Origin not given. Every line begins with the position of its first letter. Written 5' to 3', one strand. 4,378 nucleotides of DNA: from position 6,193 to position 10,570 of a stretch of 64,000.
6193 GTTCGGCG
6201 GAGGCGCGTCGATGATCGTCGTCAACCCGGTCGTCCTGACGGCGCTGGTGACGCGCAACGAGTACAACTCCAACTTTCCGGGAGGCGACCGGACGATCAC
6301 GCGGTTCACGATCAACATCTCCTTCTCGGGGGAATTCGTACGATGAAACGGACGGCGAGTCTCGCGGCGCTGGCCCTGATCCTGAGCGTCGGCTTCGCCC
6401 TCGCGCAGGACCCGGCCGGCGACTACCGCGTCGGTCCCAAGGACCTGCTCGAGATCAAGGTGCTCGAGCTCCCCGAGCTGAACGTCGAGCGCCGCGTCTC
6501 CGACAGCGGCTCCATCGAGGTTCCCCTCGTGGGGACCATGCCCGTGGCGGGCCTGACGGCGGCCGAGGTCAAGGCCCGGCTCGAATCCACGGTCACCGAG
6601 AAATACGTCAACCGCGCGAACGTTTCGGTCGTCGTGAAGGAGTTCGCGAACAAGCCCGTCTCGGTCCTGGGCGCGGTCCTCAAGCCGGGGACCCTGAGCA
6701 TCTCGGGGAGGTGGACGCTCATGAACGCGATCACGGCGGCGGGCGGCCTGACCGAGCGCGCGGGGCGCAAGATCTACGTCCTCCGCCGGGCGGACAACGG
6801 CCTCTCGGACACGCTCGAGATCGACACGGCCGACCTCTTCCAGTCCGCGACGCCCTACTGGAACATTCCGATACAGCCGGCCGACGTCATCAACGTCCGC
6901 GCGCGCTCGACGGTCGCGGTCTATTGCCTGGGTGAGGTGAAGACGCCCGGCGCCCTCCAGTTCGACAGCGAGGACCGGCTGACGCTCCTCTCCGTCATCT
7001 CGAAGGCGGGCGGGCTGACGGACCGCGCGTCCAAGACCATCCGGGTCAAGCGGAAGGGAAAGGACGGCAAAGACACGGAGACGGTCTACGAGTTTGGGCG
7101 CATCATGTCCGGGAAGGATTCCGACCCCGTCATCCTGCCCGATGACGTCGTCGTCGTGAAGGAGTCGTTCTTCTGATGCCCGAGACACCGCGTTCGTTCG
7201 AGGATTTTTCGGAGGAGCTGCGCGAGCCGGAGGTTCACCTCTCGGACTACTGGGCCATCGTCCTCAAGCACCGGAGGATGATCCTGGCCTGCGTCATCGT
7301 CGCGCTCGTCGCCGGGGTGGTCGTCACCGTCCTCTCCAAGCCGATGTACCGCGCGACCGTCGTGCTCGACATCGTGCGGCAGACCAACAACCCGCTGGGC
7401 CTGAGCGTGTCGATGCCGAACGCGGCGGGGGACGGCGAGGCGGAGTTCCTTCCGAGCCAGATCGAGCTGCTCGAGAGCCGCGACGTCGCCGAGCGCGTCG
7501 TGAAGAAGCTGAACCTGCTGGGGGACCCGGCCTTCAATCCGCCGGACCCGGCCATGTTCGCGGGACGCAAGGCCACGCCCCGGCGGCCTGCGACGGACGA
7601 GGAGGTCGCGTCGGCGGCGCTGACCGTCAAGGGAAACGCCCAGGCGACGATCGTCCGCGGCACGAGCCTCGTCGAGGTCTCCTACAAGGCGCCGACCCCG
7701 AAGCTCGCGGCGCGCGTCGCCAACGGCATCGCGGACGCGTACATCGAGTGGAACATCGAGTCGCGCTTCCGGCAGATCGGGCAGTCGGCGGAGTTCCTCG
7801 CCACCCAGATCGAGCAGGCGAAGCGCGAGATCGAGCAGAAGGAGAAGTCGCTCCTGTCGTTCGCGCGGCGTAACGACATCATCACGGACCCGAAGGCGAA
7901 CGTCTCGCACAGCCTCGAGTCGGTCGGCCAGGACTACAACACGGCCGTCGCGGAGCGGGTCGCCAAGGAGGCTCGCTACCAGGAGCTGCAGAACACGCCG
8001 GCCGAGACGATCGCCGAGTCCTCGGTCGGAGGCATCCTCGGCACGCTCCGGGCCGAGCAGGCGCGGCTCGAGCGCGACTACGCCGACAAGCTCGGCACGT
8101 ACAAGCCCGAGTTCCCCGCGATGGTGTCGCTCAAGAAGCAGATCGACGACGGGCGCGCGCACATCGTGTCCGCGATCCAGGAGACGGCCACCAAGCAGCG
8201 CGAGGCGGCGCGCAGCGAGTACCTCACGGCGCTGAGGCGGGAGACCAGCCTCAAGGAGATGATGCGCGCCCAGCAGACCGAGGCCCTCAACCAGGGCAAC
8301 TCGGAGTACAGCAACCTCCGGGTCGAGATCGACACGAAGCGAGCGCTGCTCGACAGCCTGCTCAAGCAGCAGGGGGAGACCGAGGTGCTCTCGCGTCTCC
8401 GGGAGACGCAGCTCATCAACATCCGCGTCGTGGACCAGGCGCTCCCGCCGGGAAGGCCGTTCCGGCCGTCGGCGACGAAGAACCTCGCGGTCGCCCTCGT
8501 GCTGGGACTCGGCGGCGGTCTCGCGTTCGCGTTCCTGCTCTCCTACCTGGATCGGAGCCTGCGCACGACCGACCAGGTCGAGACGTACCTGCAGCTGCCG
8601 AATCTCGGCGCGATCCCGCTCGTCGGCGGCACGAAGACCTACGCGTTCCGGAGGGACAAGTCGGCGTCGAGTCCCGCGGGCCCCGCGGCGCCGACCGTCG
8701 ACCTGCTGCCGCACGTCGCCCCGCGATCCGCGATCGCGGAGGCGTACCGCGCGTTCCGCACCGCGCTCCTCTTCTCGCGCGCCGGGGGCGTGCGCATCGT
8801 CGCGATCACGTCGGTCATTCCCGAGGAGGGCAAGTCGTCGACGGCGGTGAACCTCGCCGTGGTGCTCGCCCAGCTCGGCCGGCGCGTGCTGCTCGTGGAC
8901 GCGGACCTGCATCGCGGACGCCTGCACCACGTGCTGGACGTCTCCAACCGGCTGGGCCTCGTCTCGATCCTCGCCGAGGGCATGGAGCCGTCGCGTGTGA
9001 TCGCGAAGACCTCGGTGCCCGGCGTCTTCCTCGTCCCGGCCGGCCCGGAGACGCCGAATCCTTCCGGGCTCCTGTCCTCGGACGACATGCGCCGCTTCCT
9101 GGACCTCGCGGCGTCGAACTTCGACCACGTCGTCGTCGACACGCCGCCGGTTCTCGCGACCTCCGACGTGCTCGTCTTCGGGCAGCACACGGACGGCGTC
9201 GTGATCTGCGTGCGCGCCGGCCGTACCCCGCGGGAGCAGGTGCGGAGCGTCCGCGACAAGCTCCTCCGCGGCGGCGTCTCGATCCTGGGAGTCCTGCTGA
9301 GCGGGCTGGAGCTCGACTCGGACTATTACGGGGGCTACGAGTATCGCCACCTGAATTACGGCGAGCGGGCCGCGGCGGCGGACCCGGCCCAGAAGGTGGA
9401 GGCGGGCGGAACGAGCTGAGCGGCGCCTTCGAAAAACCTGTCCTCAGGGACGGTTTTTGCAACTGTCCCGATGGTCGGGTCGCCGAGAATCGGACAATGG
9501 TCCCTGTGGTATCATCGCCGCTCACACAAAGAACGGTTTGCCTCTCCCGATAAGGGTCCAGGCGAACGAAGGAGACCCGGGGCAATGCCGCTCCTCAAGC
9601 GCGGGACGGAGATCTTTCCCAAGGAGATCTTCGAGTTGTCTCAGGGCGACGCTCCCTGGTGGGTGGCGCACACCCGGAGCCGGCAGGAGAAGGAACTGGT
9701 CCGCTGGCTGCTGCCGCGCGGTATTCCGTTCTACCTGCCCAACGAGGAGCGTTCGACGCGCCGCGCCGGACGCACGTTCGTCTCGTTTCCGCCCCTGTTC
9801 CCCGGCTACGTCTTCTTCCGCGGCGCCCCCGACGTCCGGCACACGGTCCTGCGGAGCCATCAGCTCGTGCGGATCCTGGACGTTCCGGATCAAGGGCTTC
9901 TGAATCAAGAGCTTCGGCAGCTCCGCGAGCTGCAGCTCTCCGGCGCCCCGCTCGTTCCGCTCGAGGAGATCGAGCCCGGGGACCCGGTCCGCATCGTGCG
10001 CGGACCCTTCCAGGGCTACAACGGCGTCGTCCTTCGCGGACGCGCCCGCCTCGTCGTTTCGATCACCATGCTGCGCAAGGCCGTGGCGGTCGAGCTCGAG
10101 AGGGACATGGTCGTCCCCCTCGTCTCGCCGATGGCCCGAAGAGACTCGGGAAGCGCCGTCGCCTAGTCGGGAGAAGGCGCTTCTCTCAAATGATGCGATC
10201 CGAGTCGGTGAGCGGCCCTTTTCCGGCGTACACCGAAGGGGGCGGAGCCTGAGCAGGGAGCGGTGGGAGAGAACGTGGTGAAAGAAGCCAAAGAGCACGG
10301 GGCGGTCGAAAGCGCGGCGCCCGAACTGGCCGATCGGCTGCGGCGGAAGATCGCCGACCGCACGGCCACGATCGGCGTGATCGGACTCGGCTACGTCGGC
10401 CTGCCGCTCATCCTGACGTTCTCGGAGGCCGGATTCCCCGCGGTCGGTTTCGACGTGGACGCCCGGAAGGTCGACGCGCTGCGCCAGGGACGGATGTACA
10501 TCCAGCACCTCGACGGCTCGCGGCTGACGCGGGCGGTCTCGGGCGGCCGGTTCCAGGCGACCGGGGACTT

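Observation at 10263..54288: A 42-kb, ~36-gene single-strand polysaccharide operon stitched together by overlapping stop/start codons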

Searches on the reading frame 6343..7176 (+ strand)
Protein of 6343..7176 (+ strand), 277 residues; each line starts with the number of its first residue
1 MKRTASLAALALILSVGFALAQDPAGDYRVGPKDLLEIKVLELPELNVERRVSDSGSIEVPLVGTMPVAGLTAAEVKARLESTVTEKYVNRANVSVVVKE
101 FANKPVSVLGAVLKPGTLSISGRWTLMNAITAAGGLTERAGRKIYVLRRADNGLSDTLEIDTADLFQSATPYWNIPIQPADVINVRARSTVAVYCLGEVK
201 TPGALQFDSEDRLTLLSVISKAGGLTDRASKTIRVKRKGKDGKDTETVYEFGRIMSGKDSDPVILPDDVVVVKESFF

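Call 6: search_protein_families(library=pfam, proteins=[window:6343-7176:+], max_evalue=0.001)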
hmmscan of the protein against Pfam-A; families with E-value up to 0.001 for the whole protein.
window:6343-7176:+ (277 aa): 3 families
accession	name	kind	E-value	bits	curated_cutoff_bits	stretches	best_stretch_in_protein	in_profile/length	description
PF02563.21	Poly_export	-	1.3e-19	70.6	28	1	24-98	3-76/77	Polysaccharide biosynthesis/export protein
PF10531.15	SLBB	-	4.5e-19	68.5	27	2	193-243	2-50/55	SLBB domain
PF22461.2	SLBB_2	-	3.2e-16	59.6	27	2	105-185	2-79/79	SLBB domain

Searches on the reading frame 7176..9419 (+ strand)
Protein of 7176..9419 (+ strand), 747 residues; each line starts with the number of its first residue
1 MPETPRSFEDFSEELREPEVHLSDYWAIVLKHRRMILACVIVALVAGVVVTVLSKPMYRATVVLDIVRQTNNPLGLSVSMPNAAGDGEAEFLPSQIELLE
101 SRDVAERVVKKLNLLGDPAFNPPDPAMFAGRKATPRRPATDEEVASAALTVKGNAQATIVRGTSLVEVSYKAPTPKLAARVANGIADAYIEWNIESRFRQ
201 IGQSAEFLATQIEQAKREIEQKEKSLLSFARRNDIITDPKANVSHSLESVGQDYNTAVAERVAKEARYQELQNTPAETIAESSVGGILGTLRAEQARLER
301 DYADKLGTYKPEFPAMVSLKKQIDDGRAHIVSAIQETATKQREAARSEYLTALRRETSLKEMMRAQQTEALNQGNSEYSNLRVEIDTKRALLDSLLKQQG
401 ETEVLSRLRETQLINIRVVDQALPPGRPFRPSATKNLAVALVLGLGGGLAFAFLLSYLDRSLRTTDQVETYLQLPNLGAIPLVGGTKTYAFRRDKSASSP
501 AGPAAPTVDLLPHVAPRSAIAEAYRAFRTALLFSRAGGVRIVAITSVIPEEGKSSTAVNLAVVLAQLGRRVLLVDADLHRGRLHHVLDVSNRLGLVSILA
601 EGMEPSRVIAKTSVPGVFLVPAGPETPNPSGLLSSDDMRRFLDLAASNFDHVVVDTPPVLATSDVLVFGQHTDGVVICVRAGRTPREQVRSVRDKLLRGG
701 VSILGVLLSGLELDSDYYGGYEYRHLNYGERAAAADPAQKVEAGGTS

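Call 6: search_protein_families(library=pfam, proteins=[window:7176-9419:+], max_evalue=0.001)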
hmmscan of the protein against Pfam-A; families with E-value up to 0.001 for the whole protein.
window:7176-9419:+ (747 aa): 6 families
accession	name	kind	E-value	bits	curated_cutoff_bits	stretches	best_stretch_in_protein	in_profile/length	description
PF02706.20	Wzz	-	8.4e-11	42.5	25.5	1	19-112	2-91/91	Chain length determinant protein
PF13614.12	AAA_31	-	8.6e-10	39.3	27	1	541-679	3-147/177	AAA domain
PF10609.15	ParA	-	4.6e-08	33.2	27.1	1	550-678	14-142/246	NUBPL iron-transfer P-loop NTPase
PF01656.29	CbiA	-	1.8e-06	28.4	25.4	1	550-579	9-38/125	CobQ/CobB/MinD/ParA nucleotide binding domain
PF13807.11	GNVR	-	5.8e-06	26.6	27.7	1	381-454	9-79/82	G-rich domain on putative tyrosine kinase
PF06564.18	CBP_BcsQ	-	0.00036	20.6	21.3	1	541-658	3-125/234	Cellulose biosynthesis protein BcsQ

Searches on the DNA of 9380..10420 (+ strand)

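Call 54: search_rna_families(source=window, start=9380, end=10420, threshold=evalue, max_evalue=10)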
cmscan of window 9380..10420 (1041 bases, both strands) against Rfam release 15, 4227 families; matches with E-value up to 10: 1.
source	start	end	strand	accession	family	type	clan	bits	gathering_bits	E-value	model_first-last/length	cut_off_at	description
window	9925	9936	+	RF01834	fiv_FSE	Cis-reg; frameshift_element;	-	13.3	53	6.6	4-15/35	no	ribosomal frameshift site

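Call 61: build_rna_model(alignment_id=A4, structure=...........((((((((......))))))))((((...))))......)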
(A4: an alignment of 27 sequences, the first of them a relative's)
Model R1 built from alignment A4 (27 sequences, 50 columns); structure: as given.
model positions 50; base pairs 12; branch points 1; effective number of sequences 27; information 1.086 bits per position. Calibrated on 0.2 Mb of random sequence (short: E-values are rough).
structure used (alignment columns):
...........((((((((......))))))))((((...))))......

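Call 62: search_with_rna_model(model_id=R1, sources=[window, L003, L005, L006, L007, L008, L009, L010, L011, L012, L013, L014, L015, L016, L017, L018, L019, L020, L021, L022, L023, L024, L025, L026, L027, L028, L029, L030, L031, L032, L033, L034, L035, L036, L037, L038, L039, L040, L041, L042, L043, L044, L045, L046, L047, L048, L049, L050, L051, L052, L053, L054, L055, L056, L057, L058, L059, L060, L061, L062, L063, L064, L065, L066, L067, L068, L069, L070, L071, L072, L073, L074, L075, L076, L077, L078, L079, L080, L081, L082, L083, L084, L085, L086, L087], max_evalue=1, make_alignment=true)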
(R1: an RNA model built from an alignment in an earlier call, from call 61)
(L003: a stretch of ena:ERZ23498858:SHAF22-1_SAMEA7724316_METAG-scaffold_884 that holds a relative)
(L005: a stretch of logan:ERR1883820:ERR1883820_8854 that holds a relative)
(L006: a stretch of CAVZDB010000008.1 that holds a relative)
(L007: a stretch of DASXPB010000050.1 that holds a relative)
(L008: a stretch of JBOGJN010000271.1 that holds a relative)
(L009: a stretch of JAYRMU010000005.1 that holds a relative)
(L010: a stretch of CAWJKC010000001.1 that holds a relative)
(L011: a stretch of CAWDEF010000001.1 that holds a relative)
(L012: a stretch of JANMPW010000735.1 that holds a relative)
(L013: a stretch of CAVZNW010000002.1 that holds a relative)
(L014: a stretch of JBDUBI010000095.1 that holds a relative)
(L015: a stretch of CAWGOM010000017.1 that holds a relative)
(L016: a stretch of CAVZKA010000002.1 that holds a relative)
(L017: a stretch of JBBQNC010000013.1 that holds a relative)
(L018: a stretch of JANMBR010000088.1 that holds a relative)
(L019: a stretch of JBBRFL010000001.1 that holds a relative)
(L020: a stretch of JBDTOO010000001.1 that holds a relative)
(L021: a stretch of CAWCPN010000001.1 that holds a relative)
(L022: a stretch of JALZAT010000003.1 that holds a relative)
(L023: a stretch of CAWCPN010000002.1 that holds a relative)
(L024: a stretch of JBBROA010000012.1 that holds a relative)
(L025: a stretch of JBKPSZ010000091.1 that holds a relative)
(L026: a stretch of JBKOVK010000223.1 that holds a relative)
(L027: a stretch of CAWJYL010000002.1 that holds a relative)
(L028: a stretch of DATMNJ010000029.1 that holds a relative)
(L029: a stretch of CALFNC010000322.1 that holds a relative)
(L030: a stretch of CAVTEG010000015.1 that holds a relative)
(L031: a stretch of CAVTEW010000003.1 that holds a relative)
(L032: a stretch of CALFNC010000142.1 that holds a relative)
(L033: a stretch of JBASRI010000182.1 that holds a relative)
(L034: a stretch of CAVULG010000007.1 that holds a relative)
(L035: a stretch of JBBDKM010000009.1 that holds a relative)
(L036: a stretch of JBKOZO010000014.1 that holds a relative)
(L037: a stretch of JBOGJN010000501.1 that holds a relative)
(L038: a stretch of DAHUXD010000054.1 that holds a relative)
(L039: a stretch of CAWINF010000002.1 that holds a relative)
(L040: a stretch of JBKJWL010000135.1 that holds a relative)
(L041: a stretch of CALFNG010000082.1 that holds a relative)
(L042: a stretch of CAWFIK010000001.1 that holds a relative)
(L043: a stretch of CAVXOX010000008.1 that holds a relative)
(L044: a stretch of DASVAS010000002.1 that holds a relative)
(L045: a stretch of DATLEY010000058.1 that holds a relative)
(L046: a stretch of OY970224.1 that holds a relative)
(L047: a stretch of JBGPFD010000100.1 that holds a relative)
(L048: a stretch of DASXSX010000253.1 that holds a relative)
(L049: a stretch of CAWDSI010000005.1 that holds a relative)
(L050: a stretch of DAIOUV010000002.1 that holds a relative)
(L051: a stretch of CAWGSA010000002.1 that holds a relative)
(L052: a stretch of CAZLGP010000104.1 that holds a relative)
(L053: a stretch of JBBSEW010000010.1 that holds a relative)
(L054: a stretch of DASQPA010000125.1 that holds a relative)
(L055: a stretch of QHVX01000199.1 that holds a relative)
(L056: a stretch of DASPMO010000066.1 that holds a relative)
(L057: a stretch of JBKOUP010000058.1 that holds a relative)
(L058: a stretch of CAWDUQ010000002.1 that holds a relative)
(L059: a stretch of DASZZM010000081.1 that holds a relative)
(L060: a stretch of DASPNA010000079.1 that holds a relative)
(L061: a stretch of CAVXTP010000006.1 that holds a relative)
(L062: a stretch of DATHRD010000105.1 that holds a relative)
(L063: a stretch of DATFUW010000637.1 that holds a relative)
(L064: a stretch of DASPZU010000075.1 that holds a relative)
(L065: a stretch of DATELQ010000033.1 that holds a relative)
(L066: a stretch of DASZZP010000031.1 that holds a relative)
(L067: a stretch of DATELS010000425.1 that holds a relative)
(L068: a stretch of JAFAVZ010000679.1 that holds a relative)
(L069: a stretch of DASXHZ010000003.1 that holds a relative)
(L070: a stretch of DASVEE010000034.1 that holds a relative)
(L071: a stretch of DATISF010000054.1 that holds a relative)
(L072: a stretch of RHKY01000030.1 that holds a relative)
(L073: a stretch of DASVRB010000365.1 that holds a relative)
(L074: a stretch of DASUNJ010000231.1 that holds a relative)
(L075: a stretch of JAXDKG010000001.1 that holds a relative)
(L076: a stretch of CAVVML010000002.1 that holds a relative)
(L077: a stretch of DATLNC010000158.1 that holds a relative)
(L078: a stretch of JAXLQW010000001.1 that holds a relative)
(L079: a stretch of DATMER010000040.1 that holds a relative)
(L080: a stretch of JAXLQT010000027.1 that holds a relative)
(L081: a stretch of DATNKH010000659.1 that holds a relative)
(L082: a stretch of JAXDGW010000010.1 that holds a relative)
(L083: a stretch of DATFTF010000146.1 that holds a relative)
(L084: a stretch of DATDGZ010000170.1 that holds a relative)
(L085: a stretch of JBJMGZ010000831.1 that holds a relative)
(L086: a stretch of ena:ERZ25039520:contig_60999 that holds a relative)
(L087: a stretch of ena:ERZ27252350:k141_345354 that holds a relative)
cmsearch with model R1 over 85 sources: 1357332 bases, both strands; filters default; matches with E-value up to 1: 84.
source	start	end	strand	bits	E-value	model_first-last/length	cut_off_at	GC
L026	614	663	+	68.3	2.4e-15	1-50/50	no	0.7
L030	10615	10664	+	66.9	5.7e-15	1-50/50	no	0.66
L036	10615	10664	+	66.9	6e-15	1-50/50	no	0.7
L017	5139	5188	+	64.3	2.9e-14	1-50/50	no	0.64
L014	2598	2647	+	63.7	4.3e-14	1-50/50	no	0.66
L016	10612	10661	+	63.6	4.4e-14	1-50/50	no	0.66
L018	4558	4607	+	63.4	5.1e-14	1-50/50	no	0.72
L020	10613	10662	+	62.4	9.6e-14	1-50/50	no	0.64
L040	2512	2561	+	62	1.2e-13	1-50/50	no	0.68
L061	10606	10655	+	61.2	2e-13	1-50/50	no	0.64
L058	10606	10655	+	61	2.3e-13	1-50/50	no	0.64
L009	10641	10690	+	60.9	2.3e-13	1-50/50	no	0.68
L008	2936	2985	+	60.8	2.6e-13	1-50/50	no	0.64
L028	1619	1668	+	59.6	5.4e-13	1-50/50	no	0.66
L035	10608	10657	+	58.6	9.8e-13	1-50/50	no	0.68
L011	10625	10674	+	57.9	1.5e-12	1-50/50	no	0.68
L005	10621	10670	+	57.4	2.1e-12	1-50/50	no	0.6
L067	10968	11017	+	56.6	3.6e-12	1-50/50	no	0.68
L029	1397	1446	+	55.5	6.8e-12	1-50/50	no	0.54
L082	11018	11067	+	55.5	6.9e-12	1-50/50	no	0.66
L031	10633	10682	+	53.4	2.5e-11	1-50/50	no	0.56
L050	9890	9939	+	53.3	2.7e-11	1-50/50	no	0.54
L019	10630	10679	+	52.7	4e-11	1-50/50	no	0.62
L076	10543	10593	+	52.5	4.5e-11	1-50/50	no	0.65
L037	1061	1110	+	52.1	5.8e-11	1-50/50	no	0.6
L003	4480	4529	+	51.3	9.4e-11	1-50/50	no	0.66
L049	10612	10662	+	51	1.1e-10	1-50/50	no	0.63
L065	10992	11041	+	50.8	1.2e-10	1-50/50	no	0.68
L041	1773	1822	+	49.6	2.6e-10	1-50/50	no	0.58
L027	10621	10672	+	48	7.3e-10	1-50/50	no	0.6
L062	11024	11072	+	47.4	1.1e-09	1-50/50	no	0.67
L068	2035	2084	+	47.2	1.2e-09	1-50/50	no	0.72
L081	1269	1320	+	47.1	1.3e-09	1-50/50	no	0.67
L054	10598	10649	+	46.5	1.8e-09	1-50/50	no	0.71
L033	1016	1067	+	46.4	1.9e-09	1-50/50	no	0.58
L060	11085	11134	+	45.8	2.8e-09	1-50/50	no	0.58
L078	10604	10662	+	45.8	2.8e-09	1-50/50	no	0.75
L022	10619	10669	+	43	1.6e-08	1-50/50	no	0.59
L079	2202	2255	+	42.8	1.8e-08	1-50/50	no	0.72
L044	10707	10766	+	41.7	3.7e-08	1-50/50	no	0.77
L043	10636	10686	+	41.7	3.7e-08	1-50/50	no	0.69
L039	10613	10664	+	41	5.7e-08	1-50/50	no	0.6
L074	10562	10615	+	40.9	5.9e-08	1-50/50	no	0.74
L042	10610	10661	+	40.6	7.3e-08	1-50/50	no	0.62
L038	10609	10660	+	40.4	8e-08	1-50/50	no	0.69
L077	10562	10615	+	39.9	1.1e-07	1-50/50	no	0.67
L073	10998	11047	+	39.7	1.2e-07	1-50/50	no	0.68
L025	7639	7689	+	39.7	1.2e-07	1-50/50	no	0.61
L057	2019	2068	+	37.8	4.1e-07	1-50/50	no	0.7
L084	10646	10697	+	37.5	4.9e-07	1-50/50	no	0.65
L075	10576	10629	+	37.4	5.1e-07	1-50/50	no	0.65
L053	10616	10666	+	37.3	5.6e-07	1-50/50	no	0.63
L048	6529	6580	+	36.3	1e-06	1-50/50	no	0.65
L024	3119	3169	+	36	1.2e-06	1-50/50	no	0.47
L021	8142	8207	+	35.3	1.9e-06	1-50/50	no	0.68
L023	10618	10683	+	35.3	1.9e-06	1-50/50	no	0.68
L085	1064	1127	+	35.2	2e-06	1-50/50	no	0.66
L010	10630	10680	+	34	4.3e-06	1-50/50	no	0.65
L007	10629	10677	+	33.3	6.7e-06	1-50/50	no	0.65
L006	10626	10674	+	32.4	1.1e-05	1-50/50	no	0.67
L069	10550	10633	+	31.8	1.7e-05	1-50/50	no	0.65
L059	10634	10686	+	29.8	5.7e-05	1-50/50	no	0.57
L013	10618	10683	+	29.6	6.7e-05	1-50/50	no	0.67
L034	10635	10684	+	29.5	7.1e-05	1-50/50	no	0.74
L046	10604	10653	+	29.1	9.1e-05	1-50/50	no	0.64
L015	10621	10684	+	23.6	0.0027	1-50/50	no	0.73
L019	10614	10673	-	23.2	0.0036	1-50/50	no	0.62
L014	2595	2641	-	20.6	0.018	1-50/50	no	0.64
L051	10625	10653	+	20.5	0.019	12-44/50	no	0.59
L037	1055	1104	-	19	0.048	1-50/50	no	0.58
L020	10610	10656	-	18.4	0.07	1-50/50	no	0.62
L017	5114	5182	-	18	0.089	1-50/50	no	0.64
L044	10707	10760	-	17.9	0.095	1-50/50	no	0.74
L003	4476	4523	-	17.5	0.12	1-50/50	no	0.71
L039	10606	10658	-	17.3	0.14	1-50/50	no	0.6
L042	10603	10655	-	17.3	0.14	1-50/50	no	0.62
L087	20262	20311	+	17.1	0.16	1-50/50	no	0.68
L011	10627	10668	-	16.2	0.28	1-50/50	no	0.64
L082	11019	11061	-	15.6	0.4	1-50/50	no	0.63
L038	10609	10654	-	15.4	0.44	1-50/50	no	0.7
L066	10682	10733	+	14.8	0.64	1-50/50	no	0.54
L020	17114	17160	+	14.2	0.97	1-50/50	no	0.79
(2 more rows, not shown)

Alignment A5: 84 matches aligned to the model, 124 columns, each read 5' to 3' on its own strand. Consensus structure (alignment columns), stored with it:
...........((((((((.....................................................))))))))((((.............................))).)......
